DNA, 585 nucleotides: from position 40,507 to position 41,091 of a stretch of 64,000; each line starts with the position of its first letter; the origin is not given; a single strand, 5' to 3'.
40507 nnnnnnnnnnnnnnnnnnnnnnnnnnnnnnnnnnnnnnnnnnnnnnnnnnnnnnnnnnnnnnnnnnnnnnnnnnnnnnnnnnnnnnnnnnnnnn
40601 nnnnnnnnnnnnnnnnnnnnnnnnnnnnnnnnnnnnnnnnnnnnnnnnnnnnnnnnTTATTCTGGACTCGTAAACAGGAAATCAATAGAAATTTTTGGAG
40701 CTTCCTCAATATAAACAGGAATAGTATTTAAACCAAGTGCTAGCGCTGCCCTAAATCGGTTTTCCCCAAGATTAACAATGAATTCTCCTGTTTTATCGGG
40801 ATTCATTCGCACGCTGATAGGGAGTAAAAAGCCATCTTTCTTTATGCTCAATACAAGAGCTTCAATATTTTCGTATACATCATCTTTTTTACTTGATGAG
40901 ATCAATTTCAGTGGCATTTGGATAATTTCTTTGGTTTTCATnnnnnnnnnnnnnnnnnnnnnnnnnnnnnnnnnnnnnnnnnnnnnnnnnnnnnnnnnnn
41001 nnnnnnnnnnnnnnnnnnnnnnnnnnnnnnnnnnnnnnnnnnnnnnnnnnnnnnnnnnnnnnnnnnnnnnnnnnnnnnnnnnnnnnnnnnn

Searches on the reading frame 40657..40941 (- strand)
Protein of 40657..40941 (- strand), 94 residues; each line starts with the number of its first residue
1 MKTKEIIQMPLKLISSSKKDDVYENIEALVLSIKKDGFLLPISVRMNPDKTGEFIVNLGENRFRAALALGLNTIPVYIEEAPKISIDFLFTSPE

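Call 76: search_protein_families(library=ncbifam, proteins=[window:40657-40941:-], max_evalue=0.001)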
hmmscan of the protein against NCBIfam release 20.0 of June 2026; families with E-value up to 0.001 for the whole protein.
window:40657-40941:- (94 aa): 6 families
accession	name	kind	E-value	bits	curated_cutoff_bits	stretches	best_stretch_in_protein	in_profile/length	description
TIGR00180.1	parB_part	domain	6.4e-13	48.9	58.45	1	22-82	25-85/186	ParB/RepB/Spo0J family partition protein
TIGR04285.1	nucleoid_noc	exception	2.7e-08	33.5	315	1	24-81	24-78/255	nucleoid occlusion protein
TIGR03454.1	partition_RepB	equivalog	3.3e-07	30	201.5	1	4-71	62-133/325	plasmid partitioning protein RepB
NF010440.0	PRK13866.1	equivalog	2.4e-06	26.9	522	1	20-70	84-134/336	plasmid partitioning protein RepB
NF010406.0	PRK13832.1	subfamily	7.4e-05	21.5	640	1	25-81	28-84/578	plasmid partitioning protein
TIGR03734.1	PRTRC_parB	hypoth_equivalog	0.00023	19.9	278.6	1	26-80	17-73/555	PRTRC system ParB family protein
